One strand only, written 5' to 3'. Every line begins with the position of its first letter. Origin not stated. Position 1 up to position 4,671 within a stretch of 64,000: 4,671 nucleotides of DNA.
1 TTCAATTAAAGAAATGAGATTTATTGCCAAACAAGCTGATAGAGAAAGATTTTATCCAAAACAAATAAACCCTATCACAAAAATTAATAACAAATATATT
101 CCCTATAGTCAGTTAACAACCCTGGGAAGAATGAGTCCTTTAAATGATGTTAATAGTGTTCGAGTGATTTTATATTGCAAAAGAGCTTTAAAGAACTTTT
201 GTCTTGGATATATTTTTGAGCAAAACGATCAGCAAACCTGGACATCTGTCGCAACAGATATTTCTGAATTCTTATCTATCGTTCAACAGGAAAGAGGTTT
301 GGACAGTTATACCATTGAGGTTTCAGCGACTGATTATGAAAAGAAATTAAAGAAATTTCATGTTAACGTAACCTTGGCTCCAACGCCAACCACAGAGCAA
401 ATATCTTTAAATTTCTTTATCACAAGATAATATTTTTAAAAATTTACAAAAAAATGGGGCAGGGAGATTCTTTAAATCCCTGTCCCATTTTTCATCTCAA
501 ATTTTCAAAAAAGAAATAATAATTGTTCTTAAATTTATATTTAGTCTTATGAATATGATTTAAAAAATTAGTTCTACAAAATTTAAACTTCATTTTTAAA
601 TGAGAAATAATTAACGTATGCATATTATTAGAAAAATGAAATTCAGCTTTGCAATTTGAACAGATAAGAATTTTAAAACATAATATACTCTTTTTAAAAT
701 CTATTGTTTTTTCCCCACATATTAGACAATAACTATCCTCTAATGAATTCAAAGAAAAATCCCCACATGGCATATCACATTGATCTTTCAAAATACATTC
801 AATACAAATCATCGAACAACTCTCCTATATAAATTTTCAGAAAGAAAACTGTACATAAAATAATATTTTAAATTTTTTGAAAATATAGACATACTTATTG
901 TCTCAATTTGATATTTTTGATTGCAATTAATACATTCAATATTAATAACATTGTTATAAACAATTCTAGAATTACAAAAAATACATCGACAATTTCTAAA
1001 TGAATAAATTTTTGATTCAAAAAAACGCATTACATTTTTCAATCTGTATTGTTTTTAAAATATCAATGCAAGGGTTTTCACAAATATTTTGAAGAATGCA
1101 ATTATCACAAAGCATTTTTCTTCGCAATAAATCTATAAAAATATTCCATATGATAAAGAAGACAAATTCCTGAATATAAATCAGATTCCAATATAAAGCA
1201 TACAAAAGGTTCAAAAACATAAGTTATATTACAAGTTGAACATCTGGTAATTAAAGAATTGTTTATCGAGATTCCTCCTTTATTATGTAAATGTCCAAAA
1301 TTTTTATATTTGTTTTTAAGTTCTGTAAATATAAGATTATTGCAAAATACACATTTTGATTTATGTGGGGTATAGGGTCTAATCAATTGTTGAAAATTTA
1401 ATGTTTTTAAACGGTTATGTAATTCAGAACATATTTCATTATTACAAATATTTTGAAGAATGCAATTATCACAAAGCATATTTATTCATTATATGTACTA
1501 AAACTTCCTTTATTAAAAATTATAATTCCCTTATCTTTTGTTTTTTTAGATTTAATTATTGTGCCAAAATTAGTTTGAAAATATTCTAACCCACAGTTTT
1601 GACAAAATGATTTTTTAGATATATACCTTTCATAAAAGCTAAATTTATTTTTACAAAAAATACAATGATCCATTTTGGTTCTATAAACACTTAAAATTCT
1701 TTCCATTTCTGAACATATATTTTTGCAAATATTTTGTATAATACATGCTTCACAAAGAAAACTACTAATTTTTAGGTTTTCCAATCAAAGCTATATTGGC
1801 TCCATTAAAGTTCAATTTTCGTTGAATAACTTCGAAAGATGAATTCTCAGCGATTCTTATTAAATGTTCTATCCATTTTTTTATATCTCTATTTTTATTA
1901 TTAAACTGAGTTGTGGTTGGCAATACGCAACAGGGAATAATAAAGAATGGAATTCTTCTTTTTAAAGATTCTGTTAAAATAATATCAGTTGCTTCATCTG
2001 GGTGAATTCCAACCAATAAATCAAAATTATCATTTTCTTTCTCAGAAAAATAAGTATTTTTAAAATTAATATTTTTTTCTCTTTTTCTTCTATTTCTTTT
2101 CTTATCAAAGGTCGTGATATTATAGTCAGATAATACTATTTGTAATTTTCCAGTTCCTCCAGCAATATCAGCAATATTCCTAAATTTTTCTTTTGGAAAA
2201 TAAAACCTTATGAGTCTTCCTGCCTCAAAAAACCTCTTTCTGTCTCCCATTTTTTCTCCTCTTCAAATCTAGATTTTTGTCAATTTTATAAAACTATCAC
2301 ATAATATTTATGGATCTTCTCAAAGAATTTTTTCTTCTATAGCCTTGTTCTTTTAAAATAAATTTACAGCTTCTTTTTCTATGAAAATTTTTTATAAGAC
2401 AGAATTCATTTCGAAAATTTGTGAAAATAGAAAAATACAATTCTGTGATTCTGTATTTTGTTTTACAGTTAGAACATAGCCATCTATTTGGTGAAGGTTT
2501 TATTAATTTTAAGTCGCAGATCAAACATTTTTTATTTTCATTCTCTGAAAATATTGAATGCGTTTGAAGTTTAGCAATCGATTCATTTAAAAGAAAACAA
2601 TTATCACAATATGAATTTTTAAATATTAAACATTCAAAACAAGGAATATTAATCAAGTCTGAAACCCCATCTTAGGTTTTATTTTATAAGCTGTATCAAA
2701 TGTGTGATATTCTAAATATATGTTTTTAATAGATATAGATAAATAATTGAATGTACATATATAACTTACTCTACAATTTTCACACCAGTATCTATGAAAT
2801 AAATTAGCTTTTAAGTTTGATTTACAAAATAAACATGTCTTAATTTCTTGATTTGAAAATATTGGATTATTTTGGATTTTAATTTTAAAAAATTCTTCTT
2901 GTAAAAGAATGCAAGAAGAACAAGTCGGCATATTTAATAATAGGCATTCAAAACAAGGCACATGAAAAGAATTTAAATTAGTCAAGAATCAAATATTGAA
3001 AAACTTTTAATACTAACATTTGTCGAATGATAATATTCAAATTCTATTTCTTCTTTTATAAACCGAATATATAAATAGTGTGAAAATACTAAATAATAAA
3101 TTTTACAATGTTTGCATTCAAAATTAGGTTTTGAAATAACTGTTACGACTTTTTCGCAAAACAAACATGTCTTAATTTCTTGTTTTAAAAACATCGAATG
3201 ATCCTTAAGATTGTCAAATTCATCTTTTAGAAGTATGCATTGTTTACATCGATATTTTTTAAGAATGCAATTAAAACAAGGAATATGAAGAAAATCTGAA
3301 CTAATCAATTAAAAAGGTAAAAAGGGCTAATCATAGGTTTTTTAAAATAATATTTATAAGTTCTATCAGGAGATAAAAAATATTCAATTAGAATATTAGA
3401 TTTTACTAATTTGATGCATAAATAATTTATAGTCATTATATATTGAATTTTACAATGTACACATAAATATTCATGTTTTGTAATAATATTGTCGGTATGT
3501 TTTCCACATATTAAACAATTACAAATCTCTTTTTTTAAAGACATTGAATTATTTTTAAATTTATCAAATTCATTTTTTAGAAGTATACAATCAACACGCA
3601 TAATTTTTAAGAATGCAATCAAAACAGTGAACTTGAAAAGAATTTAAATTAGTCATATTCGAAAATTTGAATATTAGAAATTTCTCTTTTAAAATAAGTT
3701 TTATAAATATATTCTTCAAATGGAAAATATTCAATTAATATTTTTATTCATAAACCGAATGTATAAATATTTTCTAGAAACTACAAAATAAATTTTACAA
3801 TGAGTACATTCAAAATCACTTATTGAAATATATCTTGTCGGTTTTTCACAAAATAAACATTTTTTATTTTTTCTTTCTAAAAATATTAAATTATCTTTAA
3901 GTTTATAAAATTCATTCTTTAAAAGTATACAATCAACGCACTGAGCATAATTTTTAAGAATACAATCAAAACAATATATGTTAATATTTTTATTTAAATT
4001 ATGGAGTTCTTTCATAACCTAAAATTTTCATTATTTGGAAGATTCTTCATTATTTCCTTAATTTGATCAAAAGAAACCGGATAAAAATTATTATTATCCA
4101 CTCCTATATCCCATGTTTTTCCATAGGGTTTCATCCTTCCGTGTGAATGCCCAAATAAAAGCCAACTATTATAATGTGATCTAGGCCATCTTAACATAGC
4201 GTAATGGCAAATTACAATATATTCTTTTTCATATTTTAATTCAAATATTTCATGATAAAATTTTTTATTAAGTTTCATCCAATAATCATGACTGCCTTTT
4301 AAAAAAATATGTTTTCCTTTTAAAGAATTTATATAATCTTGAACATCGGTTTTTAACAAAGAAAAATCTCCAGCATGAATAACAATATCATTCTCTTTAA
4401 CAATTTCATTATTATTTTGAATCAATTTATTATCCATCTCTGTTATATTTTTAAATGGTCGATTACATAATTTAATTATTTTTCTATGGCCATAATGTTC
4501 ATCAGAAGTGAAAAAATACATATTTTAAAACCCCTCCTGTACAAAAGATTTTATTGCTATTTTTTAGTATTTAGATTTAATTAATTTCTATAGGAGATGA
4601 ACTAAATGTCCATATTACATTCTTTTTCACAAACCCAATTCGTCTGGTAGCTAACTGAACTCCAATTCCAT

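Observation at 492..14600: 14-kb operon-like array of 31 divergent Cys-rich paralogs, a phage gene-family accordion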

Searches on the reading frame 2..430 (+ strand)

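Call 57: search_protein_families(library=pfam, proteins=[window:2-430:+], max_evalue=0.01)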
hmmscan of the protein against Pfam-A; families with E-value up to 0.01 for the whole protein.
window:2-430:+ (142 aa): 1 family
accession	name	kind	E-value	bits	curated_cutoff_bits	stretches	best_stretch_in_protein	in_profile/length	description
PF17482.7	Phage_sheath_1C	-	6.9e-07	29.7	26.9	1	47-140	6-103/104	Phage tail sheath C-terminal domain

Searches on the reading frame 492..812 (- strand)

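Call 4: search_protein_families(library=pfam, proteins=[window:492-812:-], max_evalue=1)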
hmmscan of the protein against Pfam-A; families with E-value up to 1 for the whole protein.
window:492-812:- (106 aa): 1 family
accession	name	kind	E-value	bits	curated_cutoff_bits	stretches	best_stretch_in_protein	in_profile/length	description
PF05191.20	ADK_lid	-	0.23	11.8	26.6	0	49-61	2-14/36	Adenylate kinase, active site lid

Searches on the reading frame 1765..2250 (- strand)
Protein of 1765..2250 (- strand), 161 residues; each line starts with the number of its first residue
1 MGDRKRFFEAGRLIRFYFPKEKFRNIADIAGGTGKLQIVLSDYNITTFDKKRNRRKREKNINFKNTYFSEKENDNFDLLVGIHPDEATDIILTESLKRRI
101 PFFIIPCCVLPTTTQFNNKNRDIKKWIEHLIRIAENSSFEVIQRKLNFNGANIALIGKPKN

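Call 4: search_protein_families(library=pfam, proteins=[window:1765-2250:-], max_evalue=1)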
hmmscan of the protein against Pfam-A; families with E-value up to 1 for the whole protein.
window:1765-2250:- (161 aa): 1 family
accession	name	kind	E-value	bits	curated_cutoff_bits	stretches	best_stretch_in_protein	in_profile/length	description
PF13679.12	Methyltransf_32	-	0.00036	20.9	27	1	50-108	71-136/143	Methyltransferase domain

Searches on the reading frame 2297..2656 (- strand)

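Call 4: search_protein_families(library=pfam, proteins=[window:2297-2656:-], max_evalue=1)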
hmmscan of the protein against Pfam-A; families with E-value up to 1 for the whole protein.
window:2297-2656:- (119 aa): 3 families
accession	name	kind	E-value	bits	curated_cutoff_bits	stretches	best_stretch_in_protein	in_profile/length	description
PF22586.1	ANCHR-like_BBOX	-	0.02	15.4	27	1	6-34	13-38/39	ANCHR-like B-box zinc-binding domain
PF23546.1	Zn_ribbon_TOP3B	-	0.094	12.8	27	1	49-70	16-37/40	DNA topoisomerase 3-beta zinc ribbon domain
PF11682.14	Zn_ribbon_11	-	0.29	11.2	24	1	54-68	1-15/37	Probable zinc-ribbon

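Call 5: search_protein_families(library=phrogs, proteins=[window:2297-2656:-], max_evalue=0.01)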
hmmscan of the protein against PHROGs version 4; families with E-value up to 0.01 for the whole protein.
window:2297-2656:- (119 aa): 0 families

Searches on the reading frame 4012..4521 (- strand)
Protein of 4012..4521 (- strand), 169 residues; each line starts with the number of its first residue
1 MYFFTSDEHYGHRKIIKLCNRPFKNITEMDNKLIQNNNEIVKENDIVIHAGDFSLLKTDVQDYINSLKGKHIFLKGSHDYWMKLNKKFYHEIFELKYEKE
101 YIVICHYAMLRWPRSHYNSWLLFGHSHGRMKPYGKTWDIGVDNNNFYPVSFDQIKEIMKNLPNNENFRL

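Call 4: search_protein_families(library=pfam, proteins=[window:4012-4521:-], max_evalue=1)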
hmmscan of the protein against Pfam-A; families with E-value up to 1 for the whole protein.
window:4012-4521:- (169 aa): 3 families
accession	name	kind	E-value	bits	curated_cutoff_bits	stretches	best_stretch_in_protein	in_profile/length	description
PF12850.12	Metallophos_2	-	4.8e-05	23.8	27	1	38-128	20-118/154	Calcineurin-like phosphoesterase superfamily domain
PF00149.33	Metallophos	-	0.0003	21.7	21.5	1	4-157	5-126/191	Calcineurin-like phosphoesterase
PF16313.11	DUF4953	-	0.018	14.7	24.2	1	111-164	113-169/316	Met-zincin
